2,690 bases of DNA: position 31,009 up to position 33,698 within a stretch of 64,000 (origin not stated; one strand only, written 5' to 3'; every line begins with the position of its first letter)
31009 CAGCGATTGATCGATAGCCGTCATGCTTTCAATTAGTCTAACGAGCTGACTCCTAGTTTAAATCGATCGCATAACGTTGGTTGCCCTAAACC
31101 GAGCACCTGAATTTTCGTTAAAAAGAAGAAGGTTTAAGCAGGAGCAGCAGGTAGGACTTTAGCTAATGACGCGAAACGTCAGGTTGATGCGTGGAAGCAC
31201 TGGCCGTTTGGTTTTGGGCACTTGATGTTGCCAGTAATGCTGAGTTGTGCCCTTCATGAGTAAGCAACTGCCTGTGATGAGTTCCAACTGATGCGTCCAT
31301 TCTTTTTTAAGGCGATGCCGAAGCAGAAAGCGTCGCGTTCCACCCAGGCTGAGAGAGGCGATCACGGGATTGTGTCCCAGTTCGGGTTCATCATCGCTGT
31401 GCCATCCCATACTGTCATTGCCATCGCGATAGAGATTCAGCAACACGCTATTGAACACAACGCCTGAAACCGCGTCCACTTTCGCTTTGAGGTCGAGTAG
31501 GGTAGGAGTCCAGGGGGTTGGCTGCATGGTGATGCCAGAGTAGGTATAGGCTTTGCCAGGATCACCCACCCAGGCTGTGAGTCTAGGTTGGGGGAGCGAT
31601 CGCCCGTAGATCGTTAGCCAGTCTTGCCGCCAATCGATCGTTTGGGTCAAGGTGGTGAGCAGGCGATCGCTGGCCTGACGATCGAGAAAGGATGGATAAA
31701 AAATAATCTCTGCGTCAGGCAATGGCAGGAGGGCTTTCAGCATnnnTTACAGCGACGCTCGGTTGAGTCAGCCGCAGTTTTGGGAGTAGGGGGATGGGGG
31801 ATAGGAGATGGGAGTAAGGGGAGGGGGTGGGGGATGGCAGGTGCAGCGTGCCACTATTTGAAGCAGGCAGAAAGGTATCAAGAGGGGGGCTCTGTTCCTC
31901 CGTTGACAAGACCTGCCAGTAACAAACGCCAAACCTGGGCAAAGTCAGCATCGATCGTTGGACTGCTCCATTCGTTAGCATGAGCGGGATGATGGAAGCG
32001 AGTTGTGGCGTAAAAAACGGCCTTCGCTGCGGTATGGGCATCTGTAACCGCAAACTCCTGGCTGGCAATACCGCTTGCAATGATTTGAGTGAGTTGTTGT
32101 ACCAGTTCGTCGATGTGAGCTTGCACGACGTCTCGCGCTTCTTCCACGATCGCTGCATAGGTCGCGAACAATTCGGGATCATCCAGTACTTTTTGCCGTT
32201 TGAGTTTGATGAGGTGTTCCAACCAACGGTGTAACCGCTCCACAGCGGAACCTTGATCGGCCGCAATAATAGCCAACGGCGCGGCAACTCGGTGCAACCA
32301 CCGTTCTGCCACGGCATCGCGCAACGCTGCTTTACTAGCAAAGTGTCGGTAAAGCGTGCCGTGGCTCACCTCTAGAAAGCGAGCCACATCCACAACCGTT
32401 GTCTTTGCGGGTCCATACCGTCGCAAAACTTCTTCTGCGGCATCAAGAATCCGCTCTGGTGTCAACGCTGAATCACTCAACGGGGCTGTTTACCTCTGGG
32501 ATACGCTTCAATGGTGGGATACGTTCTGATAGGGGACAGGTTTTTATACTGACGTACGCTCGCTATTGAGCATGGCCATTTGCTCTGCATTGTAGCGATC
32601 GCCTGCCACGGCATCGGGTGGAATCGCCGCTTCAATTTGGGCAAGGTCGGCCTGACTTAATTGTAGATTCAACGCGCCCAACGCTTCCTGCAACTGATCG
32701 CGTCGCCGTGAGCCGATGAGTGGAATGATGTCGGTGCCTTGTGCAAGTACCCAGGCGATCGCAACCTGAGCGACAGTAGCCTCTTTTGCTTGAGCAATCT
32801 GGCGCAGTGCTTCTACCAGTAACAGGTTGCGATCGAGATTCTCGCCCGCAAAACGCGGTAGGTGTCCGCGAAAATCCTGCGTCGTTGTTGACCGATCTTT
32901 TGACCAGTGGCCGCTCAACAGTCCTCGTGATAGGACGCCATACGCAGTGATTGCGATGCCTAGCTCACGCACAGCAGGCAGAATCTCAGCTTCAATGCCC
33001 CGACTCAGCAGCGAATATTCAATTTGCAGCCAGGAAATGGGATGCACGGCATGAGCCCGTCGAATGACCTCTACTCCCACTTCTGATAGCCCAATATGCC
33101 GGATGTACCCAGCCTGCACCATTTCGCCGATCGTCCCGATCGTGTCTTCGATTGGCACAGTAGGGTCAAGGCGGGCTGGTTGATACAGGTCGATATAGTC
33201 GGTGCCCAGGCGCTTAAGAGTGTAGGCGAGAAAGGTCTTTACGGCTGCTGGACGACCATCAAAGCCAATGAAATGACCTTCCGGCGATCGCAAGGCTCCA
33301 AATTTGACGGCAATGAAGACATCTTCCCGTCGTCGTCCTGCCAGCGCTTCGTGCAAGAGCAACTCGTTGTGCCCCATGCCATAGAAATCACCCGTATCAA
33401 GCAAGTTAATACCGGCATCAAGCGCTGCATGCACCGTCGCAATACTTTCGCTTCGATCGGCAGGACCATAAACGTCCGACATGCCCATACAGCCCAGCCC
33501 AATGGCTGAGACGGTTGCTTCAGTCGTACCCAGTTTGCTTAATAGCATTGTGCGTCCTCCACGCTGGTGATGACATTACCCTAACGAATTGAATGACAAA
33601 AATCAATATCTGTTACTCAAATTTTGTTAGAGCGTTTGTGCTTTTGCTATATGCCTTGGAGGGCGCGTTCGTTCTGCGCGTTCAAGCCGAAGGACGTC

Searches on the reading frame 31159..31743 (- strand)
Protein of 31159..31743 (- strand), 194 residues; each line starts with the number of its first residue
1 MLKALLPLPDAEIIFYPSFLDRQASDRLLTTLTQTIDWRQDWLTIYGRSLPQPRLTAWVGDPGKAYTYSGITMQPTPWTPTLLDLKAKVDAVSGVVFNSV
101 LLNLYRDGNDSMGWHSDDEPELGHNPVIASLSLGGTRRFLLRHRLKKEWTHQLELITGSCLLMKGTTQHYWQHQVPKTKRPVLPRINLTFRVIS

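Call 11: search_protein_families(library=pfam, proteins=[window:31159-31743:-], max_evalue=0.01)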
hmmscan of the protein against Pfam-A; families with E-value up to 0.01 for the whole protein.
window:31159-31743:- (194 aa): 1 family
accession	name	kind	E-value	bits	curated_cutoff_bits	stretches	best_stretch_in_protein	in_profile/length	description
PF13532.12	2OG-FeII_Oxy_2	-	6.9e-37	128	31.2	1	14-191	3-194/194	2OG-Fe(II) oxygenase superfamily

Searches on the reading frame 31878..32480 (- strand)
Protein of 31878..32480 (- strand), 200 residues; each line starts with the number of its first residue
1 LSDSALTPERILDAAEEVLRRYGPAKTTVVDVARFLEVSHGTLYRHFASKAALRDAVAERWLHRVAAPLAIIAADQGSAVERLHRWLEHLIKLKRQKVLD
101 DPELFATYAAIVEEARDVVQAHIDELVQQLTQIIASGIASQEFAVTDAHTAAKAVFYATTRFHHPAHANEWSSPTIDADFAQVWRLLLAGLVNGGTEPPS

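Call 100: search_protein_families(library=pfam, proteins=[window:31878-32480:-], max_evalue=0.001)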
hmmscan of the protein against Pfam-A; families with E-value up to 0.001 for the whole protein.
window:31878-32480:- (200 aa): 3 families
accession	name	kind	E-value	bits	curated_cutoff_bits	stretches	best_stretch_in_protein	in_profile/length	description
PF17935.6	TetR_C_27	-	1.6e-41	141.2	26.1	1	79-184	1-106/106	Tetracyclin repressor-like, C-terminal domain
PF00440.29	TetR_N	-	1.1e-13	51.1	24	1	11-57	1-47/47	Bacterial regulatory proteins, tetR family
PF17932.6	TetR_C_24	-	3.2e-06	27.8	26.4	1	77-160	2-85/114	Tetracyclin repressor-like, C-terminal domain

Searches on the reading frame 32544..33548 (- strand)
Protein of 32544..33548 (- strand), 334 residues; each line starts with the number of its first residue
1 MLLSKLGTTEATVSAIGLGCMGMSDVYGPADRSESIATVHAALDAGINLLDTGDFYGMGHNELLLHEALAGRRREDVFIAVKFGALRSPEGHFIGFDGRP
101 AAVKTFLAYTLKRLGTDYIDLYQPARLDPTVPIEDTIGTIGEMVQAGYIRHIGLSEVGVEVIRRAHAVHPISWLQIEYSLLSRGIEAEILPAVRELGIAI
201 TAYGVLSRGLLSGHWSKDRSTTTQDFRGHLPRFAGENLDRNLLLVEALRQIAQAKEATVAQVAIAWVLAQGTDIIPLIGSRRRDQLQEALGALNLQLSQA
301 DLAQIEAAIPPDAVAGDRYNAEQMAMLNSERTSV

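Call 11: search_protein_families(library=pfam, proteins=[window:32544-33548:-], max_evalue=0.01)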
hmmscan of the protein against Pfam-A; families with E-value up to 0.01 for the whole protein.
window:32544-33548:- (334 aa): 1 family
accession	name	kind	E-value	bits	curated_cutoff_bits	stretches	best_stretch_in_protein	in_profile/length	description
PF00248.27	Aldo_ket_red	-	1.9e-71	241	24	1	16-308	2-289/291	Aldo/keto reductase family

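Call 21: find_encoding_contigs(protein=window:32544-33548:-, flank=10000, max_places=10)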
Protein window:32544-33548:- (334 aa): 1 contig read that carries it; 1 place shown.
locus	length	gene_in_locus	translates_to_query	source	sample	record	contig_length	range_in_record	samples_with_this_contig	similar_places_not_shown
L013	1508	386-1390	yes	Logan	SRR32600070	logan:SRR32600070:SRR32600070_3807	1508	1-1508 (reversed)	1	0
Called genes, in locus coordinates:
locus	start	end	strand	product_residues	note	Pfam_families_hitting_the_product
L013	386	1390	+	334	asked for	PF00248:Aldo_ket_red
